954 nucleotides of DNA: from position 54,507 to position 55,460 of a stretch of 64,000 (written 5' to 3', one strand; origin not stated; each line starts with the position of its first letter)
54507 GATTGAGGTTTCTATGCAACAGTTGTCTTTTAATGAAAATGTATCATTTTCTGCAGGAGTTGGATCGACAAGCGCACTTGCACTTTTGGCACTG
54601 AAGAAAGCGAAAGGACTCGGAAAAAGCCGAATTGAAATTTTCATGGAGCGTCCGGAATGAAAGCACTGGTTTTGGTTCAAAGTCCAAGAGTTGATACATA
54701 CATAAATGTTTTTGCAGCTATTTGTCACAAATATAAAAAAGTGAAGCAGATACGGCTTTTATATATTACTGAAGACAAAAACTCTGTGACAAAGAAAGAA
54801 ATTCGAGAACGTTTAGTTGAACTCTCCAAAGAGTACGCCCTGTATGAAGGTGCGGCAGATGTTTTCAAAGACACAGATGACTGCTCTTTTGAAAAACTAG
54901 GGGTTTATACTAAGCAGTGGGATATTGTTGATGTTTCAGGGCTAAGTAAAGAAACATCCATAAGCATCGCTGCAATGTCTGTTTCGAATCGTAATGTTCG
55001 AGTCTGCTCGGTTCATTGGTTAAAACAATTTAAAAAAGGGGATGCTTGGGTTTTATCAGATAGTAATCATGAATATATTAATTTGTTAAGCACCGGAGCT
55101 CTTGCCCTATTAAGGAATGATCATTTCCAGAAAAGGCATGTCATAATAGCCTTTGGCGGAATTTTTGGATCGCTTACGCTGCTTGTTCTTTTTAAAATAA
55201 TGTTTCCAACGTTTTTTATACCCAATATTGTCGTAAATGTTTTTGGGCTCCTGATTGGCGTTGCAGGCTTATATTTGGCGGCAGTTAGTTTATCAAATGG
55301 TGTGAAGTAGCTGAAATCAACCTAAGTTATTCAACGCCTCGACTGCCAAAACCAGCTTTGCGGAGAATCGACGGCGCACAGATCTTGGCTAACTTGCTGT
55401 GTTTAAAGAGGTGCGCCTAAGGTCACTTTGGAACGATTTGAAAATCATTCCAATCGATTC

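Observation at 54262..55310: Two-gene mCpol (minimal Cas10/GGDEF palm) + CARF-like-2TM cassette: a Panoptes-like, possibly variant, cyclic-nucleotide defence module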

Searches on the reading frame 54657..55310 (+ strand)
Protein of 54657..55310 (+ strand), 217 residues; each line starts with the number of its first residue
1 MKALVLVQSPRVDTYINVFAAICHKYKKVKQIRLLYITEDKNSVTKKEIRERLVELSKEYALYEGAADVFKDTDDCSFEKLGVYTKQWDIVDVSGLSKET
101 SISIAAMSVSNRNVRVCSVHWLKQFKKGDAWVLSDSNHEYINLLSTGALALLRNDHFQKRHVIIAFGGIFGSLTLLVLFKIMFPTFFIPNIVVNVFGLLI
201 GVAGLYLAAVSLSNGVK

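Call 3: search_protein_families(library=pfam, proteins=[window:54657-55310:+], max_evalue=1)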
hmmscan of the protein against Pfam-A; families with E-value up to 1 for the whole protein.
window:54657-55310:+ (217 aa): 1 family
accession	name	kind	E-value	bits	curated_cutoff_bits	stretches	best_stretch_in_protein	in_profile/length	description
PF06792.17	UPF0261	-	0.076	13.4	27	1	105-182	36-113/176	Uncharacterised protein family (UPF0261) N-terminal domain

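Call 4: search_protein_families(library=padloc, proteins=[window:54657-55310:+], max_evalue=1)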
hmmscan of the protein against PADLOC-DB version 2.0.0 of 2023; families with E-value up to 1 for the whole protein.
window:54657-55310:+ (217 aa): 2 families
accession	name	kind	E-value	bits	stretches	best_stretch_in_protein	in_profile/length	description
PDLC01992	CARF_m9--CARF_TM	-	7.1e-35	118.7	1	2-211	3-221/223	-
PDLC02909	Csa3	-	0.0042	14.9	1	26-101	146-218/237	-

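Call 5: search_protein_families(library=ncbifam, proteins=[window:54657-55310:+], max_evalue=1)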
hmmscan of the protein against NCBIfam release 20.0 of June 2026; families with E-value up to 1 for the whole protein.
window:54657-55310:+ (217 aa): 1 family
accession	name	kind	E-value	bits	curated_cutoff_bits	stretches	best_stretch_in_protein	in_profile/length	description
NF052421.1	effector_SseE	equivalog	0.093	12.7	110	1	13-57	63-106/124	type III secretion system effector protein SseE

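Call 14: find_homologous_proteins(query=window:54657-55307:+)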
Query window:54657-55307:+ (217 aa): 26 proteins with E <= 0.001 among 471 candidates.
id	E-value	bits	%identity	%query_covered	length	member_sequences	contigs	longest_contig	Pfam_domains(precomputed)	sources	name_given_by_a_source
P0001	2.6e-137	473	100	100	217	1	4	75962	-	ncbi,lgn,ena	-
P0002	1.3e-97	344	70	99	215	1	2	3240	-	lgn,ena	-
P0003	2.4e-95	336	70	98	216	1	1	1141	-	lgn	-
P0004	2.6e-95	336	70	99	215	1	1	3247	-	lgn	-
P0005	2.9e-95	336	68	99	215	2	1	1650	-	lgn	-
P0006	6.9e-95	335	71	99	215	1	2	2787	-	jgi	-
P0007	2.8e-94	333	70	99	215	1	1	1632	-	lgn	-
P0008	4.8e-94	332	70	99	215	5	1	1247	-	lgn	-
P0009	2.4e-93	330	69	99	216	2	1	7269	-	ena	-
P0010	3.2e-93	329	67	99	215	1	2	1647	-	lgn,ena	-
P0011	3.9e-93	329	69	99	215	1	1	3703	-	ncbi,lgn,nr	ncbi:MAG: hypothetical protein D3910_03760 [Candidatus Electrothrix sp. ATG2]|nr:hypothetical protei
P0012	4.0e-91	322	67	99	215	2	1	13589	-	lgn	-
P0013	1.3e-89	317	67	99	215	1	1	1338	-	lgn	-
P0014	1.4e-89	317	67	99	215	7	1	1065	-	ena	-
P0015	5.4e-89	315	66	99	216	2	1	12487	-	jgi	-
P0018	5.2e-87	309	64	98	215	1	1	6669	-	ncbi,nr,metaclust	ncbi:conserved hypothetical protein, membrane [Candidatus Magnetomorum sp. HK-1]|nr:conserved hypoth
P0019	3.3e-86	306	64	99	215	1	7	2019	-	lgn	-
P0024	7.5e-83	295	66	98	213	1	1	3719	-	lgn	-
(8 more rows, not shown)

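Call 16: find_encoding_contigs(protein=P0001, flank=10000, max_places=4)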
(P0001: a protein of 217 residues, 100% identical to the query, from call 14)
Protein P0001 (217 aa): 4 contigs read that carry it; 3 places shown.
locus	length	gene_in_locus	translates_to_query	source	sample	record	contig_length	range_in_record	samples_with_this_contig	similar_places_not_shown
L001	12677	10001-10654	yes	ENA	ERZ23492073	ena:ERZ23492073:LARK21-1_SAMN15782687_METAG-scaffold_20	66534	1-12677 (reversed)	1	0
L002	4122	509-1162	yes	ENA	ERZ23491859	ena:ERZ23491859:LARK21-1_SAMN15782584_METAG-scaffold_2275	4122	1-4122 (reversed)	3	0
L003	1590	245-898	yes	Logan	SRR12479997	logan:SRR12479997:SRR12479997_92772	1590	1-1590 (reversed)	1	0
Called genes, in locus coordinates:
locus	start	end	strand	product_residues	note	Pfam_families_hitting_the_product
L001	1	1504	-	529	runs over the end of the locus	-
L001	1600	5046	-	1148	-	PF13620:CarboxypepD_reg, PF13715:CarbopepD_reg_2, PF07715:Plug, PF14905:OMP_b-brl_3 (faint)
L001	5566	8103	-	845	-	PF13188:PAS_8 (faint), PF00989:PAS, PF13426:PAS_9 (weak), PF00989:PAS, PF08448:PAS_4, PF13426:PAS_9, PF00512:HisKA, PF02518:HATPase_c, +2 more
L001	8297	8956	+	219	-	PF01712:dNK, PF13238:AAA_18 (weak)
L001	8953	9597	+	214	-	PF00160:Pro_isomerase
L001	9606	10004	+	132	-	PF18182:mCpol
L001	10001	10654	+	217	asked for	-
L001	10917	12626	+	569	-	PF13860:FlgD_ig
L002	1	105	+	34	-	?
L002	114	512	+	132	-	PF18182:mCpol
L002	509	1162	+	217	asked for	-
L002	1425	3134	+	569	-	PF13860:FlgD_ig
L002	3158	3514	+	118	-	-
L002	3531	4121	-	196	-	?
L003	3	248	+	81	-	?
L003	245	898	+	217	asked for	-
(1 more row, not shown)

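Call 25: search_solved_structures(query=A1, max_evalue=10, show_alignments=2)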
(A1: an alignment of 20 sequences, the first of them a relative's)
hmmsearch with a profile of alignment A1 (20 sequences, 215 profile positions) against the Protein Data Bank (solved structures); distinct sequences matched with E-value up to 10: 0.

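Call 31: predict_structure(alignment_id=A1)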
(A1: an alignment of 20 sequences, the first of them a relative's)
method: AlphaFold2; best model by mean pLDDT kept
length: 217 residues; sequences in the alignment: 20
mean_pLDDT: 78.1   pTM: 0.66
mean pLDDT of the five models: 78.1, 74.6, 72.4, 68.9, 66.8
residues with pLDDT >= 90: 49; 70-90: 113; 50-70: 48; < 50: 7
segments of 3 or more residues with pLDDT < 50: 213-217
pLDDT, mean of each block of 10 residues (from residue 1): 90 89 92 84 83 90 88 85 87 85 81 85 60 79 72 61 70 75 73 70 64 43
secondary structure, 60 per line:
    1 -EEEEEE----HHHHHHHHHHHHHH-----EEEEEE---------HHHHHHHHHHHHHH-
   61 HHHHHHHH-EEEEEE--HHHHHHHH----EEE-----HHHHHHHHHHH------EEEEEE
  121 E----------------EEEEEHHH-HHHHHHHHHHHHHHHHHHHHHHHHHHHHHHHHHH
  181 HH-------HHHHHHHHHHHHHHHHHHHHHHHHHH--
elements in order: E2-7 H12-25 E31-36 H46-59 H61-68 E70-75 H78-85 E90-92 H98-108 E115-121 E138-142 H147-182 H190-215

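Call 34: fold_search(model_id=the predicted structure, library=pdb)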
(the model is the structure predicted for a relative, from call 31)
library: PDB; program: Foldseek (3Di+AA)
matches with E <= 10: 1636; with E <= 0.001: 16
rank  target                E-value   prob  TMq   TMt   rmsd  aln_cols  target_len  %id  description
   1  6cwz_C                1.7e-04  1.00  0.32  0.24  12.6       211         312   12  Crystal structure of apo SUMO E1 (released 2019-01-16)
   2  7z55_AAA              2.6e-04  1.00  0.43  0.48   7.3       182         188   13  Crystal Structure of the Ring Nuclease 0455 from Sulfolobus islandicus (Sis0455) in complex with its substrate (released 2022-11-23)
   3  4p22_A                2.7e-04  1.00  0.29  0.19   7.0       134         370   13  Crystal Structure of N-terminal Fragments of E1 (released 2015-02-25)
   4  9if6_A                4.2e-04  1.00  0.34  0.25   5.3       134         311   13  Crystal structure of human SUMO E1 with large unit cell parameters in the P1 21 1 space group. (released 2026-03-04)
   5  1zud_1                4.2e-04  1.00  0.32  0.31   7.0       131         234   14  Structure of ThiS-ThiF protein complex (released 2006-01-31)
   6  6xog_A                4.5e-04  1.00  0.33  0.25   6.3       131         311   13  Structure of SUMO1-ML786519 adduct bound to SAE (released 2021-03-10)
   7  9qn5_C                4.5e-04  1.00  0.33  0.25   5.8       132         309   13  Crystal structure of human SUMO E1 with small unit cell parameters in the P1 21 1 space group. (released 2026-04-08)
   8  7k5j_G                5.7e-04  1.00  0.31  0.09   6.1       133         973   14  Structure of an E1-E2-ubiquitin thioester mimetic (released 2021-04-28)
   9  7k5j_U                6.5e-04  1.00  0.31  0.09   6.1       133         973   14  Structure of an E1-E2-ubiquitin thioester mimetic (released 2021-04-28)
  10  9mmw_A                7.4e-04  1.00  0.42  0.18   9.5       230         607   12  CRISPR-associated deaminase Cad1 in cA4 bound in hexamer form refined against the consensus map (released 2025-11-12)
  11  7k5j_A                7.8e-04  1.00  0.31  0.09   6.1       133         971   14  Structure of an E1-E2-ubiquitin thioester mimetic (released 2021-04-28)
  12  9jxx_C                8.9e-04  1.00  0.44  0.25   4.0       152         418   14  Crystal structure of SiRe_0806 in complex with cA4 (released 2025-07-23)
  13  9qn5_A                9.4e-04  1.00  0.34  0.25   5.4       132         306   14  Crystal structure of human SUMO E1 with small unit cell parameters in the P1 21 1 space group. (released 2026-04-08)
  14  9ofb_A                9.4e-04  1.00  0.41  0.17   5.3       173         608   11  CryoEM structure of Cad1 bound with cA4 and ATP, symmetry expanded dimer refined against a composite map (released 2025-08-20)
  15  7k5j_S                9.4e-04  1.00  0.31  0.09   6.0       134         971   14  Structure of an E1-E2-ubiquitin thioester mimetic (released 2021-04-28)
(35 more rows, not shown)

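Call 38: find_encoding_contigs(protein=P0012, flank=7000, max_places=2)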
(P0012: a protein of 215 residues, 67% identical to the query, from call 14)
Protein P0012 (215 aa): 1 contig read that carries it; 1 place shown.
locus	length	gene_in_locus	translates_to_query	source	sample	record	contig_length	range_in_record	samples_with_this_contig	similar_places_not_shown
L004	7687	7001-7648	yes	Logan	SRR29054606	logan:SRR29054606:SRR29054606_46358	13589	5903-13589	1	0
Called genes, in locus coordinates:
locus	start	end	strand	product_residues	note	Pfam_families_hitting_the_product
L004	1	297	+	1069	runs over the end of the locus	PF00271:Helicase_C (weak)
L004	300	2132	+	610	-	PF09369:MZB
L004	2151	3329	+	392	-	PF13245:AAA_19 (faint), PF13361:UvrD_C (weak), PF13538:UvrD_C_2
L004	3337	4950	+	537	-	-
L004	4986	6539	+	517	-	PF08378:NERD, PF02562:PhoH (faint), PF13604:AAA_30 (weak)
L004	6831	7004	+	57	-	PF18182:mCpol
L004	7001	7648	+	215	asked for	-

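Call 39: find_encoding_contigs(protein=P0015, flank=7000, max_places=2)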
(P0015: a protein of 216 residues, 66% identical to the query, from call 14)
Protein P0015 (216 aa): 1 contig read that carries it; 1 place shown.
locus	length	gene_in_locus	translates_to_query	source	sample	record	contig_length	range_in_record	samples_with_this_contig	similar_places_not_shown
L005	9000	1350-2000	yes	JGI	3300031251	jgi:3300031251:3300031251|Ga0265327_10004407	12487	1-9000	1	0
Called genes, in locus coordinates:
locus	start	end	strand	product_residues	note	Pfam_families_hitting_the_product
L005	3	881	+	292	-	?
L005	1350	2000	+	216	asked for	-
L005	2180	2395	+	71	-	PF15919:HicB_lk_antitox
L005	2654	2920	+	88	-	PF02604:PhdYeFM_antitox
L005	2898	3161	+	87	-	PF05016:ParE_toxin (weak), PF06769:YoeB_toxin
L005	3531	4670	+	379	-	PF00226:DnaJ, PF01556:DnaJ_C, PF00684:DnaJ_CXXCXGXG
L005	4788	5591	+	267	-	PF01113:DapB_N, PF05173:DapB_C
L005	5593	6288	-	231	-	PF00814:TsaD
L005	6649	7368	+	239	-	PF09849:DUF2076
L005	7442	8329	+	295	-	-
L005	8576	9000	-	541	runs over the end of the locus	PF13481:AAA_25 (faint), PF00005:ABC_tran, PF13191:AAA_16 (faint), PF13401:AAA_22 (faint), PF13555:AAA_29 (faint), PF13304:AAA_21 (faint), PF00005:ABC_tran, PF02463:SMC_N (weak), +1 more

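Call 40: find_encoding_contigs(protein=P0018, flank=7000, max_places=2)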
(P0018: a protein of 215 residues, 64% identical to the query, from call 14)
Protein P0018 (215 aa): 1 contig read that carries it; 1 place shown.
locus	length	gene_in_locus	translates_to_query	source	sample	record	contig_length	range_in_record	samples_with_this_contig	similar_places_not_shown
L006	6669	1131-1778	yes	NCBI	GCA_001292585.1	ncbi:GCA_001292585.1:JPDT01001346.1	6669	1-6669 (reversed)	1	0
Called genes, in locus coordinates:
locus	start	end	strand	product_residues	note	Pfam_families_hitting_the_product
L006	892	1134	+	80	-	PF18182:mCpol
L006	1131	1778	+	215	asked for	-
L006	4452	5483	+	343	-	-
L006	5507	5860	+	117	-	PF18182:mCpol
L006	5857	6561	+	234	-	-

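Call 41: find_encoding_contigs(protein=P0009, flank=7000, max_places=2)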
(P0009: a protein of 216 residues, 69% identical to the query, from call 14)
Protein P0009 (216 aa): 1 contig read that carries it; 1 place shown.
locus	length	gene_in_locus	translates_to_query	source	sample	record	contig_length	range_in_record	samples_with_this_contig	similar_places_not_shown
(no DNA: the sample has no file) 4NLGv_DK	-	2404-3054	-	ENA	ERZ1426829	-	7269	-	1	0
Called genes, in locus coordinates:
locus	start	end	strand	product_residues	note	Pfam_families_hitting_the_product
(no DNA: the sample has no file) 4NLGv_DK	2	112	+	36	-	?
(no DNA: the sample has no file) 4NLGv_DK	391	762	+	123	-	-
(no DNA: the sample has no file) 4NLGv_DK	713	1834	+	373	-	PF13676:TIR_2 (weak)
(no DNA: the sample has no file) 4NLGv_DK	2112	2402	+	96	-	PF18182:mCpol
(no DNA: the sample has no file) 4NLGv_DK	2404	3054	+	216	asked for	-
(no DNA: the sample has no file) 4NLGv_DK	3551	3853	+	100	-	-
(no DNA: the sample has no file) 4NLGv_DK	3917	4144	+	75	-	-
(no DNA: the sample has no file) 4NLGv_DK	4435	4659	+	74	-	-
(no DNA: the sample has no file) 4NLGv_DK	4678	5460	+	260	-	PF21350:Cas6_I-A, PF01881:Cas_Cas6_C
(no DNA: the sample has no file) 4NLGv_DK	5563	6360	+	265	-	PF03787:RAMPs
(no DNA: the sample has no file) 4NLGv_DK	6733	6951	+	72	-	-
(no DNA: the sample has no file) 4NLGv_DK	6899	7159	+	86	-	-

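Call 45: search_protein_representatives(alignment_id=A1)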
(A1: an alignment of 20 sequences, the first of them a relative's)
Query: 20 sequences, 215 profile positions. Proteins with E-value up to 0.001 (for the whole library): 38; up to 1e-10: 24; up to 1e-30: 9. The best 38 are listed.
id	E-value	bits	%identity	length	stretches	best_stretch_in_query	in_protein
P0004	2.7e-118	409.8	-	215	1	1-215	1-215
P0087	5.0e-60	219.3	-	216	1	1-213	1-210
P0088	5.1e-53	196.4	-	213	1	1-214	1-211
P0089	1.6e-50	188.3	-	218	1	1-208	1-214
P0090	1.4e-47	178.7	-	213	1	1-213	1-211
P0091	6.5e-42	160.1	-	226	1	2-212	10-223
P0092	5.8e-37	143.9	-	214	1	3-213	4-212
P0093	1.6e-34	136.0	-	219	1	3-213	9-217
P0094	1.6e-31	126.1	-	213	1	2-213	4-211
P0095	1.5e-24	103.4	-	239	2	59-213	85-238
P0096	9.1e-23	97.6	-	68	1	1-61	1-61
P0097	1.4e-22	97.0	-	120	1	108-214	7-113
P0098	5.1e-22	95.1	-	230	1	5-209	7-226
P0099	2.1e-21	93.1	-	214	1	3-213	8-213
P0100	1.1e-19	87.5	-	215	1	1-211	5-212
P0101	6.2e-19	85.0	-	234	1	12-214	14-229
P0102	1.1e-18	84.2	-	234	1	3-209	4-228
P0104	3.5e-16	76.0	-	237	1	3-209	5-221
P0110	1.1e-10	58.0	-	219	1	1-210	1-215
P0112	7.4e-10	55.4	-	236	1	5-208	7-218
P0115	5.9e-08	49.1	-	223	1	1-213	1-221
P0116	9.5e-08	48.5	-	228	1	4-209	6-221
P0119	4.7e-07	46.2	-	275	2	89-206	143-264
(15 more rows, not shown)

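Call 50: list_cluster_members(proteins=[P0119, P0095, P0098, P0101, P0102, P0104, P0112, P0116, P0115, P0110])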
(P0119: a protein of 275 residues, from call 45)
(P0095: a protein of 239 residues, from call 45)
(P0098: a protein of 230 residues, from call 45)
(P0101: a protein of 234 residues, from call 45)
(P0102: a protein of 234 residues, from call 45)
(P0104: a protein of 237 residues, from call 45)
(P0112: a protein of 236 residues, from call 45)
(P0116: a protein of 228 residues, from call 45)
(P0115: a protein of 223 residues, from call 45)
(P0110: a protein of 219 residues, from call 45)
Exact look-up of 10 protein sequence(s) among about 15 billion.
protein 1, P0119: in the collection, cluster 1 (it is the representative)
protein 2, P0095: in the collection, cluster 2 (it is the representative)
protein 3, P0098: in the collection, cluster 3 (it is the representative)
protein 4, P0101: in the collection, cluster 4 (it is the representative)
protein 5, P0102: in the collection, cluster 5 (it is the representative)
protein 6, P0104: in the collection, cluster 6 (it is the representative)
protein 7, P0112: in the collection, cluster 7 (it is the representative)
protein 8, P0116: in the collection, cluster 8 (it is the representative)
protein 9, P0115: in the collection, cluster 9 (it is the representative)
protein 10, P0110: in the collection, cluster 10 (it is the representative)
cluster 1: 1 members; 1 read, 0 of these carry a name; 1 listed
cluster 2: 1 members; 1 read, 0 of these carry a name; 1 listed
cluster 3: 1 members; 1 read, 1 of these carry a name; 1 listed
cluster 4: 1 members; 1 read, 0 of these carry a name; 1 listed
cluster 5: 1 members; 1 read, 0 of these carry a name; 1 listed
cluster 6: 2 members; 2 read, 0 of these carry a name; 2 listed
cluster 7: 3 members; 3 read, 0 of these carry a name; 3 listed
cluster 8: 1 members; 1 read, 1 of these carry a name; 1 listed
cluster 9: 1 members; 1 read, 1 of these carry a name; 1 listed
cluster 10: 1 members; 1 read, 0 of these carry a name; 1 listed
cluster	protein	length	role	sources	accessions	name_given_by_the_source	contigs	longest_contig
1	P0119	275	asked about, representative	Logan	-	-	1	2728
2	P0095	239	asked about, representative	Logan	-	-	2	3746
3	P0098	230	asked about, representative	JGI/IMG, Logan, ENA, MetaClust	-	\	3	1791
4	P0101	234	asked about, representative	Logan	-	-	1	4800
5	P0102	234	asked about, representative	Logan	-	-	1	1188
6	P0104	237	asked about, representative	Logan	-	-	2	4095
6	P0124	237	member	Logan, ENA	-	-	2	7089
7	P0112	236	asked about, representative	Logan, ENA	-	-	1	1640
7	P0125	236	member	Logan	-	-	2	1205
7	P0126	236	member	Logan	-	-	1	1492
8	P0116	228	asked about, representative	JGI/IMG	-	hypothetical protein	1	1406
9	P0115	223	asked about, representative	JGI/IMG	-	hypothetical protein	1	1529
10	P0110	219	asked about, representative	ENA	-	-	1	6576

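Call 53: find_related_loci(query=A1, collection=metagenome_contigs, flank=4000)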
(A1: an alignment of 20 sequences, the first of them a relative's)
Query A1 (217 aa) in metagenome_contigs; peptide patterns used: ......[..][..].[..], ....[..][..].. (x = any residue, [..] = any of these).
169 stretches matched a pattern; 7 encode a relative of the query (tblastn E <= 1e-3); 7 distinct loci.
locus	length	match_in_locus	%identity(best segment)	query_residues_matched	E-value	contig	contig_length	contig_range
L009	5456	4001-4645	69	1-214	7e-102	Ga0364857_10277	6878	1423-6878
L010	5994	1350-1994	66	1-215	7e-98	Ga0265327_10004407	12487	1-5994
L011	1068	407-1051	68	1-215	1e-104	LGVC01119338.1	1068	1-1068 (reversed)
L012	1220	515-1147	43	1-212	4e-56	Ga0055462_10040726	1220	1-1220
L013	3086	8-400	56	84-214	1e-48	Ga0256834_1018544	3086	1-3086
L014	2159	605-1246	38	1-216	4e-42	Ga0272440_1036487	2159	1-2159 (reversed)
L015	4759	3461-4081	34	3-212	1e-34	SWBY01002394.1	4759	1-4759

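Call 54: find_related_loci(query=A1, collection=viral_contigs, flank=6000)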
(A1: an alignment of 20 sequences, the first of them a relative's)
Query A1 (217 aa) in viral_contigs; peptide patterns used: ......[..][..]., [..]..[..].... (x = any residue, [..] = any of these).
33 stretches matched a pattern, but none encodes a relative of the query by tblastn (E <= 1e-3).

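Call 58: find_homologous_proteins(query=A3, max_evalue=0.001)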
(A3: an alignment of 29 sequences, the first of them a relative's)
Query A3 (29 sequences) (217 aa, profile of the alignment): 28 proteins with E <= 0.001 among 8000 candidates.
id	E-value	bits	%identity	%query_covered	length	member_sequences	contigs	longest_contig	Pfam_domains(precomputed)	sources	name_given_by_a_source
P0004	6.7e-76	273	70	99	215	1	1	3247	-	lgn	-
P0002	2.4e-74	267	70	99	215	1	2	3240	-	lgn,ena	-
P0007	2.6e-74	267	70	99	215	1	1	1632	-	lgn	-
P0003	3.0e-74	267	70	98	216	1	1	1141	-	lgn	-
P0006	1.3e-73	265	71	99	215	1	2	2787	-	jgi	-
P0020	2.0e-73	264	62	99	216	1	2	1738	-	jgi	jgi:hypothetical protein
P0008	2.0e-73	264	70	99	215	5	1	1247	-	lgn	-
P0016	2.1e-73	264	64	99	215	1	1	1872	-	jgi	jgi:hypothetical protein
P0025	3.8e-73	264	58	99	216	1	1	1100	-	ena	-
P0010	5.9e-73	263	67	99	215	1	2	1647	-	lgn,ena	-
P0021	1.3e-72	262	62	99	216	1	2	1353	-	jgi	-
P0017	1.4e-72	262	66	99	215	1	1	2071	-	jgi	jgi:hypothetical protein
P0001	2.1e-72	261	100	100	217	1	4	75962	-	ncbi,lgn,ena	-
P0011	2.9e-72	261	69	99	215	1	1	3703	-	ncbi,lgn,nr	ncbi:MAG: hypothetical protein D3910_03760 [Candidatus Electrothrix sp. ATG2]|nr:hypothetical protei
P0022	3.3e-72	261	63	99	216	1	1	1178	-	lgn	-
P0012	6.9e-72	259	67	99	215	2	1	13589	-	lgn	-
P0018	4.8e-71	257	64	98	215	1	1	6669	-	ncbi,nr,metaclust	ncbi:conserved hypothetical protein, membrane [Candidatus Magnetomorum sp. HK-1]|nr:conserved hypoth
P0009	5.7e-71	256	69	99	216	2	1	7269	-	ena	-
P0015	1.5e-69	252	66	99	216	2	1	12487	-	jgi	-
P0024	6.7e-68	246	66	98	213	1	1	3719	-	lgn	-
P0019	3.8e-67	244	64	99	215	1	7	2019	-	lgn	-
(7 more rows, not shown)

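Call 59: search_dna_similar(query=window:54657-55307:+, collection=plasmids, mode=protein, max_evalue=0.01)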
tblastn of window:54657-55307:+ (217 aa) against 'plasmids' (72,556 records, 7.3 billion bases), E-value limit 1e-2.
No match.
